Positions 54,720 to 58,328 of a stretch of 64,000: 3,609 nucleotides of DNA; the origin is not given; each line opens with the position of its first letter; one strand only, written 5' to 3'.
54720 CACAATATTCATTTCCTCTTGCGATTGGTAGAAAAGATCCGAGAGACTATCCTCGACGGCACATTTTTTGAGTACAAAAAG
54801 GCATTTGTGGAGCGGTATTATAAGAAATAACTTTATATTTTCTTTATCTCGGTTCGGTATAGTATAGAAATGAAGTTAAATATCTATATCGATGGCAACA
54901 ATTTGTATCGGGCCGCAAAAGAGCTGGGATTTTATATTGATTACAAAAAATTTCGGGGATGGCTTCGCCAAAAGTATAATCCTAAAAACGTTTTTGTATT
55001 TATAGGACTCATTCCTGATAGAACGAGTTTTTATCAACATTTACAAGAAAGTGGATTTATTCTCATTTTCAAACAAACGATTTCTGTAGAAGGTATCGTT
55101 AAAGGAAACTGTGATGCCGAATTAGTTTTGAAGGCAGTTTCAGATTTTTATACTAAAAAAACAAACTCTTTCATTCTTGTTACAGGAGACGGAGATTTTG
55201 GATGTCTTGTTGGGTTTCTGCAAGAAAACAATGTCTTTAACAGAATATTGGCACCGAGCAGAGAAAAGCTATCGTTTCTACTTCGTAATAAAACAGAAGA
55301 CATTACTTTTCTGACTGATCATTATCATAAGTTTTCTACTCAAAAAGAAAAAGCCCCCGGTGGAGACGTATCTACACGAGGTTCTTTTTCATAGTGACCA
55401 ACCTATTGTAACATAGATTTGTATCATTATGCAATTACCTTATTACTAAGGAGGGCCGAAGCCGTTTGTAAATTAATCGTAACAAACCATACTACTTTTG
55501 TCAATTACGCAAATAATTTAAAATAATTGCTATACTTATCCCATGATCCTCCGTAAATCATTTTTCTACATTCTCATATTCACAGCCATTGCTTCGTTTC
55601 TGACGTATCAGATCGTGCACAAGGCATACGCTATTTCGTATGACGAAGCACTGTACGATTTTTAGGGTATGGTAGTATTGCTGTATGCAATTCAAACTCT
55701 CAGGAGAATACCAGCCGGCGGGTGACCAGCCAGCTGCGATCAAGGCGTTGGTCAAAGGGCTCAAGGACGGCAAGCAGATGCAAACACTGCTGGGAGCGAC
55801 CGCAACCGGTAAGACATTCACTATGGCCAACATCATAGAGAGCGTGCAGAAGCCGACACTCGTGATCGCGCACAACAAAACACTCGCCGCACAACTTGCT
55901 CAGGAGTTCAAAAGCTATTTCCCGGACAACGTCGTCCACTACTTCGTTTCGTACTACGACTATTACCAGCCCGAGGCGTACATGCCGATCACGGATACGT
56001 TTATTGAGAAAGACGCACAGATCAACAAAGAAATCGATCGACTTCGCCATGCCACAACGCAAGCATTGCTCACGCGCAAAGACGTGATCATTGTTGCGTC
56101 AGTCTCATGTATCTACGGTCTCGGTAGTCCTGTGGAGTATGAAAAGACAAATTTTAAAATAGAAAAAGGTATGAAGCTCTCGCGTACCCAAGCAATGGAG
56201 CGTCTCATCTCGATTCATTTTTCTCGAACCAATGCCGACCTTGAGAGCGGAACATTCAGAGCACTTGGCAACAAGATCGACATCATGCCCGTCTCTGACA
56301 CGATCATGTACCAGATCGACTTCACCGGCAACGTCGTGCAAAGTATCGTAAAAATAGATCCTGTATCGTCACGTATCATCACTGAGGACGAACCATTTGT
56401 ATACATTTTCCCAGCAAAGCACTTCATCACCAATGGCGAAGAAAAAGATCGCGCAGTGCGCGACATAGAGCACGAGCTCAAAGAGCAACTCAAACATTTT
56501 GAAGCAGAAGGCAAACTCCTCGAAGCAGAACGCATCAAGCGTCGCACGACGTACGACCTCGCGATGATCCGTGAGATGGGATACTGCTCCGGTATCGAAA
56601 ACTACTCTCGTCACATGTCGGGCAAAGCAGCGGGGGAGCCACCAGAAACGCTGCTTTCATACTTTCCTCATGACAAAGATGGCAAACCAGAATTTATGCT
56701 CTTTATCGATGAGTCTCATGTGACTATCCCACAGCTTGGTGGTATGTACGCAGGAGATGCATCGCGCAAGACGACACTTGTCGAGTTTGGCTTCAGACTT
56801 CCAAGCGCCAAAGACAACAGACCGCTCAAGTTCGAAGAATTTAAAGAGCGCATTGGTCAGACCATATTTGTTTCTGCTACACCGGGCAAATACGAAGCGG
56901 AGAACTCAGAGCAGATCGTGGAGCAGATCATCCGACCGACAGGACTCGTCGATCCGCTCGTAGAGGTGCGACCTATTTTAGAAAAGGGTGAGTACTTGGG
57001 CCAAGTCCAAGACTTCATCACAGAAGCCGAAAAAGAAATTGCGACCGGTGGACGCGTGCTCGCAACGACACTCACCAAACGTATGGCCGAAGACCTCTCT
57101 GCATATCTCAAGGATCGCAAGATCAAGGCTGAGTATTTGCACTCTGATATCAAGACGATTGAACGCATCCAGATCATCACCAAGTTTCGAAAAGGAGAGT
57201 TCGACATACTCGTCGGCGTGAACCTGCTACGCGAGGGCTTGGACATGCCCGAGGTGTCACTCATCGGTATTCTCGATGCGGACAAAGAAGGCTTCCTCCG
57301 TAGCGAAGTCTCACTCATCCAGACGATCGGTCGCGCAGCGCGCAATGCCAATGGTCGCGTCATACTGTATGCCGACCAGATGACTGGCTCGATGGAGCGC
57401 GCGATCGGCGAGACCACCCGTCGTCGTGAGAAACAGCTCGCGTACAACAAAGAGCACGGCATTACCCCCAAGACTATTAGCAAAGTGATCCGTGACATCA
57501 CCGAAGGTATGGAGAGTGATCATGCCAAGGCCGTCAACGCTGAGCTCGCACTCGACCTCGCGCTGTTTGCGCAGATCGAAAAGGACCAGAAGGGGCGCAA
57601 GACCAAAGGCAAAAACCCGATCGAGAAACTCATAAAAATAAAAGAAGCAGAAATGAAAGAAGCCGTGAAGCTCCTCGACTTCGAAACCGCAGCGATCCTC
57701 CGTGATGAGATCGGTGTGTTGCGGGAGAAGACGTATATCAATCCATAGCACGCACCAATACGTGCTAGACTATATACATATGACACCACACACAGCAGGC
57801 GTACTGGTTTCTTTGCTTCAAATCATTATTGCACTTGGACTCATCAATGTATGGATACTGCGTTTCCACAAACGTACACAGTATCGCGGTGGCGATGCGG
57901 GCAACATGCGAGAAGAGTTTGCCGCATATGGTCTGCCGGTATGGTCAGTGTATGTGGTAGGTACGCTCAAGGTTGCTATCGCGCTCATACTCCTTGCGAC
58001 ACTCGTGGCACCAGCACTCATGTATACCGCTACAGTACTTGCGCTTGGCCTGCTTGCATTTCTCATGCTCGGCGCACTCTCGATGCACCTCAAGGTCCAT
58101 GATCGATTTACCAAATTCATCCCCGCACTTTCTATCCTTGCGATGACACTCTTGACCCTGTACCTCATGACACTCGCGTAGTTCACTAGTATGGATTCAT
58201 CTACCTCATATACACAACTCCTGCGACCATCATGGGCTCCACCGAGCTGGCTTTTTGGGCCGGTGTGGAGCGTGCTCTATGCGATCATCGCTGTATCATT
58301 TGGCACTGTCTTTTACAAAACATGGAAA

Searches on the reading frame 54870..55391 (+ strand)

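Call 57: search_protein_families(library=pfam, proteins=[window:54870-55391:+], max_evalue=0.001)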
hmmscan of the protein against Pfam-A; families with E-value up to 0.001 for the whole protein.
window:54870-55391:+ (174 aa): 1 family
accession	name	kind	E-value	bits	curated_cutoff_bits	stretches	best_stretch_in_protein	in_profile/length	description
PF01936.24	NYN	-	6e-15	56.5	24.2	1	2-140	1-136/145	NYN domain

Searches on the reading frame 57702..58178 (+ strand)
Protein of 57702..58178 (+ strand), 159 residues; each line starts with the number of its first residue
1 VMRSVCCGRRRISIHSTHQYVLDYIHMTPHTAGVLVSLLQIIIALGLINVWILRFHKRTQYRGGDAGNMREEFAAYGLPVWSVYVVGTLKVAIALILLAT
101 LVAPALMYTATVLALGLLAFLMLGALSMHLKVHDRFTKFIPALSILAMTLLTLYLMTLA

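Call 57: search_protein_families(library=pfam, proteins=[window:57702-58178:+], max_evalue=0.001)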
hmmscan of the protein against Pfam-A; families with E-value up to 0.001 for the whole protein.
window:57702-58178:+ (159 aa): 1 family
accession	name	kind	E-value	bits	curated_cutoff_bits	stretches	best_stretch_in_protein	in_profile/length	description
PF13564.11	DoxX_2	-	6.8e-08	33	26.3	1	68-150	23-101/103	DoxX-like family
